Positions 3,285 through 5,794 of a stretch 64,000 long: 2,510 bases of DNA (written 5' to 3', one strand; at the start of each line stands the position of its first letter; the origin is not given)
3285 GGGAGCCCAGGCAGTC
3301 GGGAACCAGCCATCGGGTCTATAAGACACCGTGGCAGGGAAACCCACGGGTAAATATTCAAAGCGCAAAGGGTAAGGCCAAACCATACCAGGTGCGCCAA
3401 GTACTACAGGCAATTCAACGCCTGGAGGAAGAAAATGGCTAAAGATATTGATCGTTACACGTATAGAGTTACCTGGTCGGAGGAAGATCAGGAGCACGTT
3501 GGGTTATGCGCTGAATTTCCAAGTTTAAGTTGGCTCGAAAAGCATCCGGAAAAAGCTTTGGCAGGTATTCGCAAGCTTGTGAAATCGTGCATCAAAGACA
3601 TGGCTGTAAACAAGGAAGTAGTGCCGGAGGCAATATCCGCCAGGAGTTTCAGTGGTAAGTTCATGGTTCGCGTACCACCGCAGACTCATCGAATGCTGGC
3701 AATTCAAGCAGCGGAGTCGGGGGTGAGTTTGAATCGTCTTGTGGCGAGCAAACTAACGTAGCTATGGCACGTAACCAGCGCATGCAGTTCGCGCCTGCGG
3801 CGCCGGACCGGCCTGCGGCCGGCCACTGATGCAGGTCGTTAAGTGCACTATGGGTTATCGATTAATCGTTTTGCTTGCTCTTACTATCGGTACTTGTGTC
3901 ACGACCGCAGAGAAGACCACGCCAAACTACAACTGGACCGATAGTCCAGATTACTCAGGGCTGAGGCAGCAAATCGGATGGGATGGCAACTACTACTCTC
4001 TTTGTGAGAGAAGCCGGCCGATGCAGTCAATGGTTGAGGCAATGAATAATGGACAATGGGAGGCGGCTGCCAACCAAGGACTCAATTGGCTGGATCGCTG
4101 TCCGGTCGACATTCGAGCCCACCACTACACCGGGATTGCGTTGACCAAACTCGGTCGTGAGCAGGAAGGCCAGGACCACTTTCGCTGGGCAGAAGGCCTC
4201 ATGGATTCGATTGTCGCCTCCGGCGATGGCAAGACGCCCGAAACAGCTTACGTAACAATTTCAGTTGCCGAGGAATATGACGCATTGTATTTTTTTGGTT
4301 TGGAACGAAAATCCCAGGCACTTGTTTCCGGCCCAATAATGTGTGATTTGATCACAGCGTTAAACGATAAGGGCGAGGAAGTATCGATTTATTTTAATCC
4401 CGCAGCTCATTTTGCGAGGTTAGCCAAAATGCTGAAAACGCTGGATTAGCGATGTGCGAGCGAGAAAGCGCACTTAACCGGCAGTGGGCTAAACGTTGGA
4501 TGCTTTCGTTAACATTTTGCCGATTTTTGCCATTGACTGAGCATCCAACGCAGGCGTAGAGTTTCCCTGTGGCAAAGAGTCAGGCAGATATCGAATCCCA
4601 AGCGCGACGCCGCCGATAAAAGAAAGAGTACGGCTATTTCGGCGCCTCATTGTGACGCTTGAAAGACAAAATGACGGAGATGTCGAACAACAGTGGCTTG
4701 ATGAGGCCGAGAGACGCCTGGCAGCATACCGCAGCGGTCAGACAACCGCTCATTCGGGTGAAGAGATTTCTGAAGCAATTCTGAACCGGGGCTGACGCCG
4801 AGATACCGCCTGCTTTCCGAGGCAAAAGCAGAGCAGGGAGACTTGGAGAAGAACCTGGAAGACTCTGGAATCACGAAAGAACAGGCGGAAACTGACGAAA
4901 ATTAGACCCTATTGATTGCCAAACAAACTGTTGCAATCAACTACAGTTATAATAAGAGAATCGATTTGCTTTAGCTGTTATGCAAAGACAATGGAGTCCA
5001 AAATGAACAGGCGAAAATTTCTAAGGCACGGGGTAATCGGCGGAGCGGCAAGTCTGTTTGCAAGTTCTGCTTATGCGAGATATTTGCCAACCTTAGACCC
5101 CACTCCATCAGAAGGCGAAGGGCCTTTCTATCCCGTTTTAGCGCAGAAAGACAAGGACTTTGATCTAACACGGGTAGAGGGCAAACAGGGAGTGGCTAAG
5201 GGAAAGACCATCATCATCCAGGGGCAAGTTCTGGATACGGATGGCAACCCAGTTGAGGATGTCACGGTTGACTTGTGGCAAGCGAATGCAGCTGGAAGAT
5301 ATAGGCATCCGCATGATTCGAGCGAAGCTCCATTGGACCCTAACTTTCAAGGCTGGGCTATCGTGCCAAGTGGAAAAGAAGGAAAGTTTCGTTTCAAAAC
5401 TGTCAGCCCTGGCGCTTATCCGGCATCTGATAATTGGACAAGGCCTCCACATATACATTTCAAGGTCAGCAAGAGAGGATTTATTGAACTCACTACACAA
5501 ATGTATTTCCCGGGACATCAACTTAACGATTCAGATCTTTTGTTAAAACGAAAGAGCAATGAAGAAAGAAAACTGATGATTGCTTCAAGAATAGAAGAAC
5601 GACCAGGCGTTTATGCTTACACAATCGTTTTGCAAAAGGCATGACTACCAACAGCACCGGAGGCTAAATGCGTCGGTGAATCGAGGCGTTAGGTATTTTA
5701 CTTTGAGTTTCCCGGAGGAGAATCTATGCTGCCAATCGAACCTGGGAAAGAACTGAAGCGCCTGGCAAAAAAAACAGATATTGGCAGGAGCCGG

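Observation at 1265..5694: Integron gene-cassette array (integrase outside the window) abutting ggt/pepQ and the ribosomal superoperon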

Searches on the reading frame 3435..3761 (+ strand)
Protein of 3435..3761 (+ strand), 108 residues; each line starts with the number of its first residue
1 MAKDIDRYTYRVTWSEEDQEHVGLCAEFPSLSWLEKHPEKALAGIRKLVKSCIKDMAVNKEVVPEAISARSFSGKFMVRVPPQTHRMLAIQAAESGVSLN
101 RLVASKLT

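Call 6: search_protein_families(library=pfam, proteins=[window:3435-3761:+], max_evalue=0.01)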
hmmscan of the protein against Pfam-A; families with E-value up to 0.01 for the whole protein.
window:3435-3761:+ (108 aa): 1 family
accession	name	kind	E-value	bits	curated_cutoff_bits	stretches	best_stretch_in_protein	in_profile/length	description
PF05534.18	HicB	-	7.2e-13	48.7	21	1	70-107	14-51/51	HicB family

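Call 9: search_protein_families(library=ncbifam, proteins=[window:3435-3761:+], max_evalue=0.001)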
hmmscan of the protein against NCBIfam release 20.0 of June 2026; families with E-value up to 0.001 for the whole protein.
window:3435-3761:+ (108 aa): 0 families

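Call 30: search_protein_families(library=padloc, proteins=[window:3435-3761:+], max_evalue=0.01)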
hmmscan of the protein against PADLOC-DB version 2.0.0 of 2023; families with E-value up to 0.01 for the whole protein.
window:3435-3761:+ (108 aa): 0 families

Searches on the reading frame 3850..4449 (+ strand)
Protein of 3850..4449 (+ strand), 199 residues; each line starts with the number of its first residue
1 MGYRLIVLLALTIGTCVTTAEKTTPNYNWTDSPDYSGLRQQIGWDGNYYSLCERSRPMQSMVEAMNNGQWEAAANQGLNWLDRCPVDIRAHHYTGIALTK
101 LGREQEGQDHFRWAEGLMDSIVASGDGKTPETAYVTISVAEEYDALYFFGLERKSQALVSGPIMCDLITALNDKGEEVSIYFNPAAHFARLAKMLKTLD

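Call 6: search_protein_families(library=pfam, proteins=[window:3850-4449:+], max_evalue=0.01)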
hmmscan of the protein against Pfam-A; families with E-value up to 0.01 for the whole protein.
window:3850-4449:+ (199 aa): 1 family
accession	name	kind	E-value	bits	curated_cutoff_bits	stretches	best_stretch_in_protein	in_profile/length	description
PF16266.10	DUF4919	-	9.1e-15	55.5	29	1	59-183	63-186/186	Domain of unknown function (DUF4919)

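Call 30: search_protein_families(library=padloc, proteins=[window:3850-4449:+], max_evalue=0.01)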
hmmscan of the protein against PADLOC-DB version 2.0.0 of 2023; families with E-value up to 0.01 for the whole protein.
window:3850-4449:+ (199 aa): 0 families

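Call 78: find_homologous_proteins(query=window:3850-4449:+, max_evalue=1e-10)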
Query window:3850-4449:+ (199 aa): 42 proteins with E <= 1e-10 among 136 candidates.
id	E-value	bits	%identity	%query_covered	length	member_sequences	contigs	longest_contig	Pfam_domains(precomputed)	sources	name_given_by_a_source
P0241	2.4e-90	320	70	100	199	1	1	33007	PF16266.12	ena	-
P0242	8.7e-90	318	67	97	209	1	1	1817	PF16266.12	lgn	-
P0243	1.5e-89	317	100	71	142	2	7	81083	PF16266.12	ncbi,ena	-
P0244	3.9e-75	270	58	95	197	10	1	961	PF16266.12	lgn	-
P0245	6.4e-74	266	58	98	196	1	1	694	PF16266.12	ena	-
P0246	2.1e-73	264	61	98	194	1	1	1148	PF16266.12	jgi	jgi:hypothetical protein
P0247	7.2e-73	263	57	96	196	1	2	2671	PF16266.12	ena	-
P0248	1.7e-72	261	57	98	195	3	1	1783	PF16266.12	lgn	-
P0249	2.8e-72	261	59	95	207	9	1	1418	PF16266.12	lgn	-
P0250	1.8e-71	258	57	98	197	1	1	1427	PF16266.12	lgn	-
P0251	1.5e-70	255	59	96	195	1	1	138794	PF16266.12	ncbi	-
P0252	1.6e-70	255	58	90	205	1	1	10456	PF16266.12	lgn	-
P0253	2.0e-70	255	55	98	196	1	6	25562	PF16266.12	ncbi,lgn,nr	ncbi:MAG: DUF4919 domain-containing protein [Proteobacteria bacterium]|nr:MAG: DUF4919 domain-contai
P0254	6.1e-69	250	55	96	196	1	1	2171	PF16266.12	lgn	-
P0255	7.0e-69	250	55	95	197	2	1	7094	PF16266.12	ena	-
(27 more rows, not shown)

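Call 79: find_encoding_contigs(protein=P0243, flank=10000, max_places=8)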
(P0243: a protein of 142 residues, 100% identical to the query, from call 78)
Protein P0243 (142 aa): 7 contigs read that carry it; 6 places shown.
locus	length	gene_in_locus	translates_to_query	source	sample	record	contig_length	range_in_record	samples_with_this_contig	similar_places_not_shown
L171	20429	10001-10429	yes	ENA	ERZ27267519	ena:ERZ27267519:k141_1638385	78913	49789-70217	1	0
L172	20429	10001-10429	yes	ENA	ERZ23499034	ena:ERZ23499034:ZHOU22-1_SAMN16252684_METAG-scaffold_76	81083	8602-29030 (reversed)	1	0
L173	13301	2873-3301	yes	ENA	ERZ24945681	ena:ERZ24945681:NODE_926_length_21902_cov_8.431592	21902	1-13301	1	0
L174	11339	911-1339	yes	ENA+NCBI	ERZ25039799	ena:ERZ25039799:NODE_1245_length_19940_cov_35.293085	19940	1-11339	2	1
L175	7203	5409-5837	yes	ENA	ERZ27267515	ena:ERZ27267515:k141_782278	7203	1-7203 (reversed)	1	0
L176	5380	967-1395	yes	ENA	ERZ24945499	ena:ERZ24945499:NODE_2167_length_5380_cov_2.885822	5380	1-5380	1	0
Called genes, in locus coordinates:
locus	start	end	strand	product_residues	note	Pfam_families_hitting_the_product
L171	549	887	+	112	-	PF05534:HicB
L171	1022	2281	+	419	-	PF00144:Beta-lactamase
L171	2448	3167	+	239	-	PF14329:DUF4386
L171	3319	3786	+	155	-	-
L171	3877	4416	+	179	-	PF08002:DUF1697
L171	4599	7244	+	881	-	PF01326:PPDK_N, PF27448:Rph_4th, PF00391:PEP-utilizers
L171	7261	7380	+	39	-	-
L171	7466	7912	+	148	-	-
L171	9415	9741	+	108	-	PF05534:HicB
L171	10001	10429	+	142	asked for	PF16266:DUF4919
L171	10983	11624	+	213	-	PF00775:Dioxygenase_C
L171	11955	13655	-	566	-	PF01019:G_glu_transpept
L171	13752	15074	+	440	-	PF21216:PepQ_N, PF00557:Peptidase_M24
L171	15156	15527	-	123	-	PF01196:Ribosomal_L17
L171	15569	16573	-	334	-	PF01193:RNA_pol_L, PF01000:RNA_pol_A_bac, PF03118:RNA_pol_A_CTD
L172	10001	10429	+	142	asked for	PF16266:DUF4919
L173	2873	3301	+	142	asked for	PF16266:DUF4919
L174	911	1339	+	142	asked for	PF16266:DUF4919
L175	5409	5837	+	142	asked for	PF16266:DUF4919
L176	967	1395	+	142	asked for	PF16266:DUF4919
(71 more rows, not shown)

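Call 83: find_encoding_contigs(protein=P0241, flank=4000, max_places=2)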
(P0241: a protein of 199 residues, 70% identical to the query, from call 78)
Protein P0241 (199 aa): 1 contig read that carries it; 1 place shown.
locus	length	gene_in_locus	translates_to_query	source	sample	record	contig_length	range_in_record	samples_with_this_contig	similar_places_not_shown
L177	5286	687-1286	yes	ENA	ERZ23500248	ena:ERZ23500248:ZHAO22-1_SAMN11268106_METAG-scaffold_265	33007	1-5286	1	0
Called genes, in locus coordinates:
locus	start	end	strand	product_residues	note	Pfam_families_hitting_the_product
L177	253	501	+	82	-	PF22302:DUF6968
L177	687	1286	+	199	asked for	PF16266:DUF4919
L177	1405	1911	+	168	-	-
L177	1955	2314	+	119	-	-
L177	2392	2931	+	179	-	-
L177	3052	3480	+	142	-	-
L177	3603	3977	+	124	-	-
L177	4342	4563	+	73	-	-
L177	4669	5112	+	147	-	-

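Call 84: find_encoding_contigs(protein=P0242, flank=2000, max_places=2)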
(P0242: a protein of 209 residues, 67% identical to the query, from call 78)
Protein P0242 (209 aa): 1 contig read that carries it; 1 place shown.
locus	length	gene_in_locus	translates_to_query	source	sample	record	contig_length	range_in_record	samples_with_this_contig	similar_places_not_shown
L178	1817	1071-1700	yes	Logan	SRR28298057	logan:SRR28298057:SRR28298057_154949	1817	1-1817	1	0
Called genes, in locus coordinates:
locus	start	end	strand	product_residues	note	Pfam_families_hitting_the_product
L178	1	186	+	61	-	?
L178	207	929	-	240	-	PF04116:FA_hydroxylase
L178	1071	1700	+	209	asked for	PF16266:DUF4919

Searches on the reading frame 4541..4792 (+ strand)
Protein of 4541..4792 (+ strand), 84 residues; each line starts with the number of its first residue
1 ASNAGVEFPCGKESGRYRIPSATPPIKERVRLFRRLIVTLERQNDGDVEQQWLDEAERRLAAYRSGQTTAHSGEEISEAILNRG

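Call 54: search_protein_families(library=pfam, proteins=[window:4541-4792:+], max_evalue=5)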
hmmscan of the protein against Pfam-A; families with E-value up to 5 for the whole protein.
seq(84 aa): 1 family
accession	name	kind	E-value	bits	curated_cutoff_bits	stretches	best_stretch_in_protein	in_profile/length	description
PF09720.15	Unstab_antitox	-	9.1e-13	48.5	23.3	1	25-76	3-54/54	Putative addiction module component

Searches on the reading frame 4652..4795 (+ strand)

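Call 6: search_protein_families(library=pfam, proteins=[window:4652-4795:+], max_evalue=0.01)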
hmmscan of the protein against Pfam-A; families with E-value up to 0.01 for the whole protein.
window:4652-4795:+ (47 aa): 1 family
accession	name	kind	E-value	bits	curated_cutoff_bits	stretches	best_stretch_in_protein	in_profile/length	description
PF09720.15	Unstab_antitox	-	1.4e-09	38.3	23.3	1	3-39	18-54/54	Putative addiction module component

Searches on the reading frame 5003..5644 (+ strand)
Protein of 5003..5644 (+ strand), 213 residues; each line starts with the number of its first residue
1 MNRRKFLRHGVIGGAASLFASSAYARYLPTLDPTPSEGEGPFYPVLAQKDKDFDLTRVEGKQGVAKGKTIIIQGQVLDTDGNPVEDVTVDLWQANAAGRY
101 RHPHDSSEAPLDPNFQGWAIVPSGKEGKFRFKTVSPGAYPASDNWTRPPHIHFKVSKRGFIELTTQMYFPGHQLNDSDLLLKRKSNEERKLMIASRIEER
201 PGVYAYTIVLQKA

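Call 6: search_protein_families(library=pfam, proteins=[window:5003-5644:+], max_evalue=0.01)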
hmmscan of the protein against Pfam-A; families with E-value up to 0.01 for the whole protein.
window:5003-5644:+ (213 aa): 2 families
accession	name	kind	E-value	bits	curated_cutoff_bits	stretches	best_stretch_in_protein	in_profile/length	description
PF00775.27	Dioxygenase_C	-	1.1e-33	116.7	27.3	1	39-210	2-180/182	Dioxygenase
PF13620.12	CarboxypepD_reg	-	0.0002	22.1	32.3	0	72-92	2-22/82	Carboxypeptidase regulatory-like domain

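Call 9: search_protein_families(library=ncbifam, proteins=[window:5003-5644:+], max_evalue=0.001)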
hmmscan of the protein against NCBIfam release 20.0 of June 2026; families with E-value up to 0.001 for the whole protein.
window:5003-5644:+ (213 aa): 5 families
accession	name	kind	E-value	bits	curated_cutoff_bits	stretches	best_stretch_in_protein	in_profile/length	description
TIGR02422.1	protocat_beta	equivalog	1.1e-45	156.1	296.4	1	30-196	23-191/220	protocatechuate 3,4-dioxygenase subunit beta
TIGR02423.1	protocat_alph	equivalog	2.5e-35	122.1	126.25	1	34-212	1-184/193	protocatechuate 3,4-dioxygenase subunit alpha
TIGR02439.1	catechol_proteo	equivalog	3e-20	72.4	392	1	32-174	93-241/285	catechol 1,2-dioxygenase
TIGR02465.1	chlorocat_1_2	equivalog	2.8e-18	66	359.25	1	66-185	95-222/246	chlorocatechol 1,2-dioxygenase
TIGR02438.1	catachol_actin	equivalog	4.1e-16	59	404.4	1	39-180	105-251/281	catechol 1,2-dioxygenase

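Call 30: search_protein_families(library=padloc, proteins=[window:5003-5644:+], max_evalue=0.01)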
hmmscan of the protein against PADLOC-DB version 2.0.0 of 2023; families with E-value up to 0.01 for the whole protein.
window:5003-5644:+ (213 aa): 0 families

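Call 61: search_solved_structures(query=window:5003-5644:+, max_evalue=0.001)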
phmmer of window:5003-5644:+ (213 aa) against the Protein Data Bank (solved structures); distinct sequences matched with E-value up to 0.001: 37.
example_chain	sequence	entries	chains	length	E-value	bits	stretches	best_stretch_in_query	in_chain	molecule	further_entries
1eo2_B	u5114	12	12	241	1.6e-29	106.3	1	30-195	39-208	PROTOCATECHUATE 3,4-DIOXYGENASE BETA CHAIN | PROTOCATECHUATE 3,4-DIOXYGENASE BETA CHAIN;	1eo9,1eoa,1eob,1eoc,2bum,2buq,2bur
2but_B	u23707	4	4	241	7.5e-29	104.2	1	30-195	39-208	PROTOCATECHUATE 3,4-DIOXYGENASE BETA CHAIN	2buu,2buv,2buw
2pcd_M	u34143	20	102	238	1.1e-28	103.6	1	28-195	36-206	PROTOCATECHUATE 3,4-DIOXYGENASE (BETA CHAIN) | PROTOCATECHUATE 3,4-DIOXYGENASE | Protocatechuate 3,4-dioxygenase beta chain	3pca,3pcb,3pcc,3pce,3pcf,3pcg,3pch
3lkt_M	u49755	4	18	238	5.5e-28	101.4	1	28-195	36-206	Protocatechuate 3,4-dioxygenase beta chain | PROTOCATECHUATE 3,4-DIOXYGENASE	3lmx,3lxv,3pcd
1yko_B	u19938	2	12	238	5.6e-28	101.3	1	28-195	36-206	Protocatechuate 3,4-dioxygenase beta chain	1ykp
3mi1_M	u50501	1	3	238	7.7e-28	100.9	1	28-195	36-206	Protocatechuate 3,4-dioxygenase beta chain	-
1ykk_B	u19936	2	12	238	2e-27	99.5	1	28-195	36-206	Protocatechuate 3,4-dioxygenase beta chain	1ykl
1ykm_B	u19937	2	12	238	2e-27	99.5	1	28-195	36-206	Protocatechuate 3,4-dioxygenase beta chain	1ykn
3mfl_M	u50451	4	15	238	3.8e-27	98.6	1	28-195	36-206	Protocatechuate 3,4-dioxygenase beta chain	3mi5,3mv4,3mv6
3t63_M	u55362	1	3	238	1.2e-26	96.9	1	28-195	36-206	Protocatechuate 3,4-dioxygenase beta chain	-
1eo2_A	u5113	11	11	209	4.9e-20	75.4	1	31-207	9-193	PROTOCATECHUATE 3,4-DIOXYGENASE ALPHA CHAIN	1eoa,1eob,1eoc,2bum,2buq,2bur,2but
2bux_A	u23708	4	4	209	2.4e-19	73.1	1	31-207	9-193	PROTOCATECHUATE 3,4-DIOXYGENASE ALPHA CHAIN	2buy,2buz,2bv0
1eo9_A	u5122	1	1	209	3.4e-19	72.6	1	31-207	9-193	PROTOCATECHUATE 3,4-DIOXYGENASE ALPHA CHAIN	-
2boy_A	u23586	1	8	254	5.1e-16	62.3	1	65-202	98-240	3-CHLOROCATECHOL 1,2-DIOXYGENASE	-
9yh9_A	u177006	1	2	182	1.3e-13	54.4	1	64-179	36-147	Catechol 1,2-deoxygenase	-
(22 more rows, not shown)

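Call 69: find_homologous_proteins(query=window:5003-5644:+, max_evalue=1e-20)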
Query window:5003-5644:+ (213 aa): 7926 proteins with E <= 1e-20 among 8000 candidates; the best 120 are listed.
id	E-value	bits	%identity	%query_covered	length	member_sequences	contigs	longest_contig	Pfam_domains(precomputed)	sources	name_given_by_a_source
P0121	3.0e-129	447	91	100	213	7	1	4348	PF00775.28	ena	-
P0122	2.9e-126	437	89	100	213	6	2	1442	PF00775.28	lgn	-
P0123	1.0e-124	432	88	100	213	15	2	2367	PF00775.28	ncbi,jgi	-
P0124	1.3e-123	429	86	100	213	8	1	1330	PF00775.28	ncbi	-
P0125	2.2e-122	425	87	100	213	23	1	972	PF00775.28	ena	-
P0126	1.2e-118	412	84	100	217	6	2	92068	PF00775.28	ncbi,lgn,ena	-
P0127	1.1e-117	409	86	100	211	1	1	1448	PF00775.28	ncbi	-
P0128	1.8e-117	409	84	100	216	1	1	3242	PF00775.28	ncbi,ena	-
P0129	6.3e-117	407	84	100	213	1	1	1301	PF00775.28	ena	-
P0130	1.6e-114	399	82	100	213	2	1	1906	PF00775.28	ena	-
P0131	2.8e-113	395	81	100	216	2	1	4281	PF00775.28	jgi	-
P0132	3.8e-113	394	81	100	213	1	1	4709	PF00775.28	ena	-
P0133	2.6e-112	392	81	100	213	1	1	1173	PF00775.28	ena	-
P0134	3.8e-112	391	82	100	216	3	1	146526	PF00775.28,PF13620.13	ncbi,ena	-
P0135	1.7e-111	389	80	100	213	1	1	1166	PF00775.28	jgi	jgi:protocatechuate 3,4-dioxygenase, beta subunit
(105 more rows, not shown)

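Call 70: find_encoding_contigs(protein=P0121, flank=5000, max_places=2)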
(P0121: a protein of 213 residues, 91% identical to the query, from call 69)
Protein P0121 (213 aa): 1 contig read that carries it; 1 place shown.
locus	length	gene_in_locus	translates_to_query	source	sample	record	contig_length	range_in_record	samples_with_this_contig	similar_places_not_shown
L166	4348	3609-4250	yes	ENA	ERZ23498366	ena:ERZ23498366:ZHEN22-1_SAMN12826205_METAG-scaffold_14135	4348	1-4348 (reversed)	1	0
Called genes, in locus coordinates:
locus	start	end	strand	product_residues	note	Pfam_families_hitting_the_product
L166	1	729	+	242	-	?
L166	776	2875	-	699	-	PF00515:TPR_1 (faint), PF13424:TPR_12 (weak), PF13432:TPR_16 (weak), PF14559:TPR_19 (weak), PF13424:TPR_12 (weak), PF14559:TPR_19 (weak), PF13414:TPR_11 (weak), PF13844:Glyco_transf_41, +13 more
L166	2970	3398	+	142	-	PF02566:OsmC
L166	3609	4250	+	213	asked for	PF00775:Dioxygenase_C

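Call 71: find_encoding_contigs(protein=P0126, flank=8000, max_places=2)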
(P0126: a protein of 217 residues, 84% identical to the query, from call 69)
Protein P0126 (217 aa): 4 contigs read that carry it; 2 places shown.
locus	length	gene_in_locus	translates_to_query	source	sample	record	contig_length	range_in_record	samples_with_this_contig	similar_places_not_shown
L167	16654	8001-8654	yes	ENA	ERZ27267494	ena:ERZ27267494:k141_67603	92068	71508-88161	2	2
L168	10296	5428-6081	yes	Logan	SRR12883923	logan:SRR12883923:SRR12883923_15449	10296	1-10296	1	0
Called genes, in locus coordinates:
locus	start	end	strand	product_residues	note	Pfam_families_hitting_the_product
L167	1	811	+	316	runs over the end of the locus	-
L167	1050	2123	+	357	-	-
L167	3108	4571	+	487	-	-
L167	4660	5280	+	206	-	PF13568:OMP_b-brl_2 (weak)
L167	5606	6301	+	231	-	PF01135:PCMT (weak), PF01596:Methyltransf_3, PF13578:Methyltransf_24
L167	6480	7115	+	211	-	-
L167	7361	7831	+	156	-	-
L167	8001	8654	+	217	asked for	PF00775:Dioxygenase_C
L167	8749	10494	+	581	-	PF00355:Rieske, PF13806:Rieske_2, PF22543:Rieske_4 (weak)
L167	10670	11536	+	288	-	PF00248:Aldo_ket_red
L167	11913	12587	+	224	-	PF22175:Ogg-HhH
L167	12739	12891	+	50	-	-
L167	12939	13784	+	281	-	PF01135:PCMT, PF01209:Ubie_methyltran (weak), PF00398:RrnaAD, PF05175:MTS (weak), PF13649:Methyltransf_25 (weak)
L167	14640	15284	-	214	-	-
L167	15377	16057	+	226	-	-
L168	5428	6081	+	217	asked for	PF00775:Dioxygenase_C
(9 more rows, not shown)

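Call 72: find_encoding_contigs(protein=P0123, flank=3000, max_places=2)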
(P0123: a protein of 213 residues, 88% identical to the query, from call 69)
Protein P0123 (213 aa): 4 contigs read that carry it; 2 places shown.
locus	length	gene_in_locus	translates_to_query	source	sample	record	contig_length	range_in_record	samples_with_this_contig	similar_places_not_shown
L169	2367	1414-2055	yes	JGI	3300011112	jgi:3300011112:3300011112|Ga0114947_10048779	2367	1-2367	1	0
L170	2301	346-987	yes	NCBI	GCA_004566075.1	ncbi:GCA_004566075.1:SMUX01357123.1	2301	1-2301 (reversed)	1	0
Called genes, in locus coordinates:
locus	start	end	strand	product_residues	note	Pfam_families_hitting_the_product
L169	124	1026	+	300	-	PF00561:Abhydrolase_1, PF12146:Hydrolase_4, PF12697:Abhydrolase_6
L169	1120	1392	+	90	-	PF11731:Cdd1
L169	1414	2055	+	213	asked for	PF00775:Dioxygenase_C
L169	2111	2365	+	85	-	?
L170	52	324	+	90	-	PF11731:Cdd1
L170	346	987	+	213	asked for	PF00775:Dioxygenase_C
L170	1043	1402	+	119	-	-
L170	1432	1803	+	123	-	PF00903:Glyoxalase, PF12681:Glyoxalase_2, PF18029:Glyoxalase_6 (weak)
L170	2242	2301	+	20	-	?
